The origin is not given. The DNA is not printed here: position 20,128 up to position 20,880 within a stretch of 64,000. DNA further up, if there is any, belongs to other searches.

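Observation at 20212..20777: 151-aa ORF between ridA and mgtA fusing a transposase-OrfA-like HTH to transmembrane helices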

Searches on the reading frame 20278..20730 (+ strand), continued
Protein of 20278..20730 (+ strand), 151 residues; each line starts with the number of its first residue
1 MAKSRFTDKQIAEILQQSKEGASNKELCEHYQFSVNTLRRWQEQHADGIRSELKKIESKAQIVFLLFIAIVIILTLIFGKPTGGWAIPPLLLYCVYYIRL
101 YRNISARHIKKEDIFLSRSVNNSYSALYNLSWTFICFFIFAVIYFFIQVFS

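Call 66: find_encoding_contigs(protein=P0102, flank=4000, max_places=2)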
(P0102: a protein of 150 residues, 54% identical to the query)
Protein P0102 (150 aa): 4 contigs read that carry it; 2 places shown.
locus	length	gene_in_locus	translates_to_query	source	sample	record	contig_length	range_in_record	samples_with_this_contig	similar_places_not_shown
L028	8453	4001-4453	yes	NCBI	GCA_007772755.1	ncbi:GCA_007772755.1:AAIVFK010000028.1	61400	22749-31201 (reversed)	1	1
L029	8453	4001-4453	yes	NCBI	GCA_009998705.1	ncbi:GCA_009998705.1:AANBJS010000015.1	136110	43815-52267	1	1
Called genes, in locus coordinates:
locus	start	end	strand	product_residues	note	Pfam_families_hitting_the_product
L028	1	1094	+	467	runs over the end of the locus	PF03606:DcuC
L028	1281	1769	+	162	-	PF01316:Arg_repressor, PF02863:Arg_repressor_C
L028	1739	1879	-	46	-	-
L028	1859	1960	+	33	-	PF08052:PyrBI_leader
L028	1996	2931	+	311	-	PF02729:OTCace_N, PF00185:OTCace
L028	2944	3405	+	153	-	PF01948:PyrI, PF02748:PyrI_C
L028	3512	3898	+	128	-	PF01042:Ribonuc_L-PSP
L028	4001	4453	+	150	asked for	PF01527:HTH_Tnp_1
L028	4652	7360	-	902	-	PF00690:Cation_ATPase_N, PF00122:E1-E2_ATPase, PF00702:Hydrolase, PF13246:Cation_ATPase, PF00689:Cation_ATPase_C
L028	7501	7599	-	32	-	PF17059:MGTL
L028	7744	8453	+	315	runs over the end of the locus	PF00356:LacI, PF00532:Peripla_BP_1, PF13377:Peripla_BP_3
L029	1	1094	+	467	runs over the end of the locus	PF03606:DcuC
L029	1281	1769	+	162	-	PF01316:Arg_repressor, PF02863:Arg_repressor_C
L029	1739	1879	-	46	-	-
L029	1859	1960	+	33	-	PF08052:PyrBI_leader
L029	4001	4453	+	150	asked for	PF01527:HTH_Tnp_1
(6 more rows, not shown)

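Call 67: search_dna_similar(query=window:20278-20730:+, collection=phages, mode=protein, max_evalue=0.001, max_rows=15)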
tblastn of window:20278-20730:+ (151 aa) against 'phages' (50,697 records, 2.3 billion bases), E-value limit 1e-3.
Records with a match: 3; places in all: 3; records where one place covers at least 80% of the query: 3.
Best place of each record, by identity: <60% 3.
By first word of the organism name: Salmonella 2; Escherichia 1.
By host as written in the record: Escherichia coli O157:H7 ATCC 43895 1; Homo sapiens 1; Salmonella enterica subsp. enterica serovar Kentucky 1.
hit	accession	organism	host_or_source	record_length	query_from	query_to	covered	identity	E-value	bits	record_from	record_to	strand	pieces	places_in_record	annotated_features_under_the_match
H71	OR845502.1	Escherichia phage ECO95 1-6-1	Escherichia coli O157:H7 ATCC 43895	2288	1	138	91%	59.4%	9e-39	144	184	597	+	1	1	record has no annotation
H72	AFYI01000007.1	Salmonella enterica subsp. enterica serovar Infantis str. ...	Homo sapiens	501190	1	138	91%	59.4%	9e-39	144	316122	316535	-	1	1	transposase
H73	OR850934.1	Salmonella phage S.Kent 1-2-1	Salmonella enterica subsp. enterica ...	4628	1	138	91%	59.4%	1e-38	144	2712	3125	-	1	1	record has no annotation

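Call 68: search_dna_similar(query=window:20278-20730:+, collection=plasmids, mode=protein, max_evalue=0.001, max_rows=15)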
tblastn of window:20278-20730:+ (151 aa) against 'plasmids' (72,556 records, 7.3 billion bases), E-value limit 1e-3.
Records with a match: 12; places in all: 24; records where one place covers at least 80% of the query: 2.
Best place of each record, by identity: 90-95% 2; <60% 10.
By first word of the organism name: Pseudomonas 5; Sphingomonas 3; Escherichia 2; Antarctobacter 1; Actibacterium 1.
By predicted mobility (MOB-suite, as given by PLSDB): non-mobilizable 6; conjugative 3; mobilizable 3.
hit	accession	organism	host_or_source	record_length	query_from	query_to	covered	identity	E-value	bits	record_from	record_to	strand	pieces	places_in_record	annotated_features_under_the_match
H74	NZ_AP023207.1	Escherichia coli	Homo sapiens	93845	1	151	100%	90.1%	2e-76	253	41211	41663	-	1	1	transposase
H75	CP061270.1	Escherichia coli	Sheep,cell culture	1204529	1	151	100%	90.1%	2e-76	253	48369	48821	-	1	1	transposase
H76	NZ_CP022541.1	Antarctobacter heliothermus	Skeletonema marinoi strain ST54,Cell ...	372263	1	57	38%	40.4%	2e-4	47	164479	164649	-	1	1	transposase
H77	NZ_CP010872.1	Actibacterium sp. EMB200-NS6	cell culture,oil contaminated tidal flat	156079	1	57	38%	40.4%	5e-4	46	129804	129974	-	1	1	IS3 family transposase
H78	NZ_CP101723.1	Sphingomonas sp. NY01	mango,whole organism,commercial mango ...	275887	1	57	38%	36.8%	4e-6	52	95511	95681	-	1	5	none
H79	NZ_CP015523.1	Sphingomonas sp. NIC1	tobacco,whole organism,leaves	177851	1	57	38%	36.8%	2e-4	47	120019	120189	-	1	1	IS3 family transposase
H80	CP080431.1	Sphingomonas sp. DS-9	-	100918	1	57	38%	36.8%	2e-4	47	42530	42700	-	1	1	record has no annotation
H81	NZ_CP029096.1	Pseudomonas aeruginosa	-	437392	1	57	38%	36.8%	7e-4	46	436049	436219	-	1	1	IS3 family transposase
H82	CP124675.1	Pseudomonas aeruginosa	Homo sapiens,urine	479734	1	57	38%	36.8%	7e-4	46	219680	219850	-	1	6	IS3 family transposase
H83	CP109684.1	Pseudomonas aeruginosa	Homo sapiens,whole organism,swab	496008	1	57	38%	36.8%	7e-4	46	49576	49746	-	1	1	IS3 family transposase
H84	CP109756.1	Pseudomonas aeruginosa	Homo sapiens,whole organism,swab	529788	1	57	38%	36.8%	7e-4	46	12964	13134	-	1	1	IS3 family transposase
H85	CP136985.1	Pseudomonas aeruginosa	Homo sapiens,Wound/Abscess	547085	1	57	38%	36.8%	7e-4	46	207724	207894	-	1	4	IS3 family transposase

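Call 70: get_annotated_region(hit=H72, flank=3500)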
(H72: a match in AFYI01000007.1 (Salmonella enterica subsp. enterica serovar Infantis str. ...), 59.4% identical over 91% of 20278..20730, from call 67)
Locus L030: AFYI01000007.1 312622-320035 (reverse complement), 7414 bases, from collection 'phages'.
description: Salmonella enterica subsp. enterica serovar Infantis str. SARB27 SEENIN0B_Contig0.7, whole genome shotgun sequence.
organism: Salmonella enterica subsp. enterica serovar Infantis str. SARB27 (NCBI taxid 596155)
taxonomy: Bacteria; Pseudomonadati; Pseudomonadota; Gammaproteobacteria; Enterobacterales; Enterobacteriaceae; Salmonella
host: Homo sapiens; source: -; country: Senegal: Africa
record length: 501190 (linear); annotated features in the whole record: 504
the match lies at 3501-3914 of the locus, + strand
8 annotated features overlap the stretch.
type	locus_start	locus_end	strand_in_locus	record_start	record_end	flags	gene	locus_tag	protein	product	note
CDS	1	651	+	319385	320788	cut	-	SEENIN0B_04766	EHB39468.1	C4-dicarboxylate anaerobic carrier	Psort location: CytoplasmicMembrane, score: 10.00; locus tag in AE006468 is STM4464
CDS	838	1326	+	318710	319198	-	-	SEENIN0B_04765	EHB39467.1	arginine repressor protein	Psort location: Cytoplasmic, score: 9.26; locus tag in AE006468 is STM4463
CDS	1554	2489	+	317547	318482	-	-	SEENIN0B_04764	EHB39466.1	aspartate carbamoyltransferase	KEGG: set:SEN4211 1.4e-161 pyrB; aspartate carbamoyltransferase catalytic subunit K00609; Psort location: Cytoplasmic, ...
CDS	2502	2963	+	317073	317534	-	-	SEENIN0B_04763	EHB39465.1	aspartate carbamoyltransferase, regulatory subunit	KEGG: spt:SPA4260 3.5e-78 pyrI; aspartate carbamoyltransferase regulatory subunit K00610; locus tag in AE006468 is ...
CDS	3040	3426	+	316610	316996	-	-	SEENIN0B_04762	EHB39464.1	putative endoribonuclease L-PSP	KEGG: fta:FTA_1583 3.7e-26 endoribonuclease L-PSP K07567; Psort location: Cytoplasmic, score: 9.26; locus tag in ...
CDS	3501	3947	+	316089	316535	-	-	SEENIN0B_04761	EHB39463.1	transposase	KEGG: bpd:BURPS668_3642 5.1e-06 hypothetical protein K01885; locus tag in AE006468 is STM4457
CDS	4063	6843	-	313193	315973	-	-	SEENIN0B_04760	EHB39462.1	magnesium-translocating P-type ATPase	KEGG: sed:SeD_A4838 0. mgtA; magnesium-transporting ATPase MgtA K01531; Psort location: CytoplasmicMembrane, score: ...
CDS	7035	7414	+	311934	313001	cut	-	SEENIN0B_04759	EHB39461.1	trehalose operon repressor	KEGG: cpy:Cphy_1077 2.6e-25 LacI family transcription regulator; Psort location: Cytoplasmic, score: 9.26; locus tag in ...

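Call 71: get_annotated_region(hit=H74, flank=4000)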
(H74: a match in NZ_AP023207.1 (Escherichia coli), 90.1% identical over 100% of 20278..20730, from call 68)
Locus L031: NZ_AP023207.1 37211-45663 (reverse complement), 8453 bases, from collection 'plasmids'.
description: Escherichia coli strain TUM18781 plasmid pMTY18781-2, complete sequence
organism: Escherichia coli (NCBI taxid 562)
taxonomy: Bacteria; Pseudomonadota; Gammaproteobacteria; Enterobacterales; Enterobacteriaceae; Escherichia; Escherichia coli
host: -; source: Homo sapiens; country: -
typing (MOB-suite, as given by PLSDB): non-mobilizable
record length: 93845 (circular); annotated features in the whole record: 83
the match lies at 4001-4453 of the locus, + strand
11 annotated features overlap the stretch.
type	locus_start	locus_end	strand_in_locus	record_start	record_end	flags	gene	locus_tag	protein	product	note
CDS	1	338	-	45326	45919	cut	bdcR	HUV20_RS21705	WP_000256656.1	TetR/AcrR family transcriptional regulator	GO:0006355 - regulation of DNA-templated transcription [Evidence IEA]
CDS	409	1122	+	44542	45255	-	bdcA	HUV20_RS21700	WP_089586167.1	SDR family oxidoreductase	-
CDS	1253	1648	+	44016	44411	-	yjgH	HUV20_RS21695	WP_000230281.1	RidA family protein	-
CDS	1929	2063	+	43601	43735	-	pyrL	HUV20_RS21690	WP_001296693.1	pyr operon leader peptide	-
CDS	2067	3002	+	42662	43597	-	pyrB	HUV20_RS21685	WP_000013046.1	aspartate carbamoyltransferase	GO:0009220 - pyrimidine ribonucleotide biosynthetic process [Evidence IEA]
CDS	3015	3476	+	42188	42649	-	pyrI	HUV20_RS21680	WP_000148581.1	aspartate carbamoyltransferase regulatory subunit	GO:0009220 - pyrimidine ribonucleotide biosynthetic process [Evidence IEA]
CDS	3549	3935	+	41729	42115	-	ridA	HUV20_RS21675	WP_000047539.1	2-iminobutanoate/2-iminopropanoate deaminase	-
CDS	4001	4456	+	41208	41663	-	-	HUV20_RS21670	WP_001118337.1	transposase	GO:0006313 - DNA transposition [Evidence IEA]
CDS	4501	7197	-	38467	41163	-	mgtA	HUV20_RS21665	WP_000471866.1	magnesium-translocating P-type ATPase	GO:0015693 - magnesium ion transport [Evidence IEA]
CDS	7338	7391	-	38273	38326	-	mgtL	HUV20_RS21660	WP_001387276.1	mgtA regulatory leader peptide MgtL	-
CDS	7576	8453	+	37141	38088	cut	treR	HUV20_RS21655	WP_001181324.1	trehalose operon repressor TreR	GO:0005975 - carbohydrate metabolic process [Evidence IEA]; GO:0006355 - regulation of DNA-templated transcription ...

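Call 72: get_annotated_region(hit=H81, flank=1800)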
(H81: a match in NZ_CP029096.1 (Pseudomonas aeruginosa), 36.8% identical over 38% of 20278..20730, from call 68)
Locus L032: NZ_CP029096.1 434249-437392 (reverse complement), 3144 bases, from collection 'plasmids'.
description: Pseudomonas aeruginosa strain AR439 plasmid unnamed2, complete sequence
organism: Pseudomonas aeruginosa (NCBI taxid 287)
taxonomy: Bacteria; Pseudomonadota; Gammaproteobacteria; Pseudomonadales; Pseudomonadaceae; Pseudomonas; Pseudomonas aeruginosa
host: -; source: -; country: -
typing (MOB-suite, as given by PLSDB): non-mobilizable; replicon rep_cluster_1115; mating-pair formation MPF_I
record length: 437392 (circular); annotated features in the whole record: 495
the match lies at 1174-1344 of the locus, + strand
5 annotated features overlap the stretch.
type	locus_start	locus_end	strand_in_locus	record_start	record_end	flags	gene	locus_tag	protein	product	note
CDS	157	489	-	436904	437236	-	-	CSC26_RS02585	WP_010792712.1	hypothetical protein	-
CDS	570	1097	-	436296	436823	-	-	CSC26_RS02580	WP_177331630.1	hypothetical protein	-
CDS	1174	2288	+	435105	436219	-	-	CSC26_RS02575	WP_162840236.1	IS3 family transposase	-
CDS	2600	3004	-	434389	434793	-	-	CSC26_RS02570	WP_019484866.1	hypothetical protein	-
CDS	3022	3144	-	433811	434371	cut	-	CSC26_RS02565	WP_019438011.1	hypothetical protein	-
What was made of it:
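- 20281..20430 (+): Residues 2-51: three-helix HTH of the IS3 OrfA type (HTH_Tnp_1). W41 is invariant and L38, R39, R40 are in at least 90% of sequences in the third helix. Calls 68 and 72 (IS3 transposase N-termini).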

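Call 75: fold_search(model_id=the predicted structure, library=viral)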
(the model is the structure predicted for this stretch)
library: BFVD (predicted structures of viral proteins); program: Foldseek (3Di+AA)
matches with E <= 10: 518; with E <= 0.001: 0
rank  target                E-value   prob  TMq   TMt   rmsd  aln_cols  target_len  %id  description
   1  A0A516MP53            5.5e-02  0.75  0.32  0.31  16.2       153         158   13  (no name in the UniProt tables at hand)
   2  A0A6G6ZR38            9.7e-02  0.99  0.40  0.54   5.0       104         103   20  (no name in the UniProt tables at hand)
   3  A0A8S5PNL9            1.1e-01  0.99  0.42  0.55  12.1       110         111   17  54S ribosomal protein-like protein [Siphoviridae sp. ct8NQ14]
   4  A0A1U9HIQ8            1.5e-01  0.54  0.28  0.16  19.8       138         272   22  (no name in the UniProt tables at hand)
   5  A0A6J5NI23            2.1e-01  0.54  0.28  0.28  15.7       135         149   16  Terminase small subunit [uncultured Caudovirales phage]
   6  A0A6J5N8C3            2.4e-01  0.66  0.33  0.35  15.5       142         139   18  Uncharacterized protein [uncultured Caudovirales phage]
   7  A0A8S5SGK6            3.3e-01  0.95  0.24  0.30   6.9        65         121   17  Toxin co-regulated pilus virulence regulatory, XylS, virulence regulation, cholerae [Siphoviridae sp. ctzyE57]
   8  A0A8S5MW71            4.6e-01  0.44  0.34  0.28  16.0       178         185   12  Helix-turn-helix domain protein [Siphoviridae sp. ctsBB38]
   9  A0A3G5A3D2            5.1e-01  0.51  0.32  0.22  21.4       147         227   17  Uncharacterized protein [Harvfovirus sp.]
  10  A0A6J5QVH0            5.1e-01  0.38  0.25  0.22  11.3       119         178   13  Uncharacterized protein [uncultured Caudovirales phage]
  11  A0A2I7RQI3            5.4e-01  0.60  0.39  0.40  27.8       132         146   17  (no name in the UniProt tables at hand)
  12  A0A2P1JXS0            6.1e-01  0.30  0.26  0.27  14.2       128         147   12  Helix-turn-helix DNA binding domain protein [Rhodococcus phage Finch]
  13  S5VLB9                6.1e-01  0.16  0.21  0.19  18.6       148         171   17  (no name in the UniProt tables at hand)
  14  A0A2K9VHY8            6.4e-01  0.99  0.27  0.38   3.6        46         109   26  Uncharacterized protein [Pseudomonas phage Littlefix]
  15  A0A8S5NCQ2            6.8e-01  0.84  0.25  0.55   6.9        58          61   28  InsA C-terminal domain [Siphoviridae sp. ctOyJ30]
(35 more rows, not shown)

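Call 81: list_cluster_members(proteins=[L030:3501-3944:+, window:20278-20730:+, L002:1678-2130:+])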
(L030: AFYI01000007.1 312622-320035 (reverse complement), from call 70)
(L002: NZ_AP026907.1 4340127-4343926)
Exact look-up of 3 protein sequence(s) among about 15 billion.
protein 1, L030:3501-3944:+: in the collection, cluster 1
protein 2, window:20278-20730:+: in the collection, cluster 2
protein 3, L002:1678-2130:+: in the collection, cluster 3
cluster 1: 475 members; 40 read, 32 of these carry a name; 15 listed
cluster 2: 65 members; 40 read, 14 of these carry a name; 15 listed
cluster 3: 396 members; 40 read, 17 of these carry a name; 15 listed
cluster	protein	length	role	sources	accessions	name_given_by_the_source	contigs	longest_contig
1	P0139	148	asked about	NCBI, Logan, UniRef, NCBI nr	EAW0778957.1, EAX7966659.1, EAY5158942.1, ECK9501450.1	transposase [Salmonella enterica subsp. enterica serovar Taksony] | Transposase n=3 Tax=Salmonella enterica TaxID=28901 RepID=A0A748K8R5_SALER | transposase [Salmonella enterica]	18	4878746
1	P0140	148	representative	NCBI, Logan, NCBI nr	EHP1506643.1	transposase [Salmonella enterica]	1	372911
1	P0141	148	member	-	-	transposase [Salmonella enterica subsp. enterica serovar Derby] | Transposase n=13 Tax=Salmonella enterica TaxID=28901 RepID=A0A5X7P4Z9_SALET | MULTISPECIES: transposase [Salmonella]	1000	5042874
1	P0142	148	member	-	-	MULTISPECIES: transposase [Salmonella] | Transposase n=8 Tax=Salmonella enterica TaxID=28901 RepID=A0A725K1N5_SALEP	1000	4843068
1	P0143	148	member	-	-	transposase [Salmonella enterica] | Transposase n=6 Tax=Salmonella enterica TaxID=28901 RepID=A0A5Y7PMF4_SALER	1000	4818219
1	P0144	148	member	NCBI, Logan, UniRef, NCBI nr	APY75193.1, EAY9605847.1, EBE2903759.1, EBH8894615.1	transposase [Salmonella enterica] | transposase n=1 Tax=Salmonella enterica TaxID=28901 RepID=UPI000973DBD8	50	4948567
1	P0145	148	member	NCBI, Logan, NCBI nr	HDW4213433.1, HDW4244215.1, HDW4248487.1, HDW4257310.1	TPA: transposase [Salmonella enterica subsp. enterica serovar Typhi] | transposase [Salmonella enterica subsp. enterica serovar Typhi]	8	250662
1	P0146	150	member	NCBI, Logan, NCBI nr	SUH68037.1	transposase [Salmonella enterica subsp. enterica serovar Madelia]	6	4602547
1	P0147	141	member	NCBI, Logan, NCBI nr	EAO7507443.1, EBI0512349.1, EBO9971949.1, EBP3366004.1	transposase [Salmonella enterica]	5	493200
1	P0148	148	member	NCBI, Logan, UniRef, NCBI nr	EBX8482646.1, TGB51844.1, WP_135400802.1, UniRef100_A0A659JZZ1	transposase [Salmonella enterica subsp. enterica serovar Kibusi] | Transposase n=1 Tax=Salmonella enterica I TaxID=59201 RepID=A0A659JZZ1_SALET | transposase [Salmonella enterica]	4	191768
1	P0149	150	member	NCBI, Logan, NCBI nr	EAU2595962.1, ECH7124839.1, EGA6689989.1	transposase [Salmonella enterica]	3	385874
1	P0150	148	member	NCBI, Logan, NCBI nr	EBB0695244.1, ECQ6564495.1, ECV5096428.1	transposase [Salmonella enterica subsp. enterica] | transposase [Salmonella enterica]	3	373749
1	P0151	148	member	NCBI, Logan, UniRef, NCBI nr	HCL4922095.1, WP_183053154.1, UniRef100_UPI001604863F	transposase [Salmonella enterica] | transposase n=1 Tax=Salmonella enterica TaxID=28901 RepID=UPI001604863F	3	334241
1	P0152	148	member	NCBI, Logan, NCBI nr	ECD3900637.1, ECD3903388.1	transposase [Salmonella enterica subsp. enterica serovar Haga]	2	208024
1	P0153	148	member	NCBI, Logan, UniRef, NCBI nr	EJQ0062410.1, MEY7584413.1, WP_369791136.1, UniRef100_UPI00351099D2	transposase [Salmonella enterica subsp. enterica] | transposase n=1 Tax=Salmonella sp. 237J8 TaxID=3233413 RepID=UPI00351099D2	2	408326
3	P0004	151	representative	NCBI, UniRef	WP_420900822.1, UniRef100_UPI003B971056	transposase [Escherichia coli] | transposase n=1 Tax=Escherichia coli TaxID=562 RepID=UPI003B971056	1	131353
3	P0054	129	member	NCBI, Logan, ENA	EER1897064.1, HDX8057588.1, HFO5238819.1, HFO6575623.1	TPA: transposase, partial [Escherichia coli]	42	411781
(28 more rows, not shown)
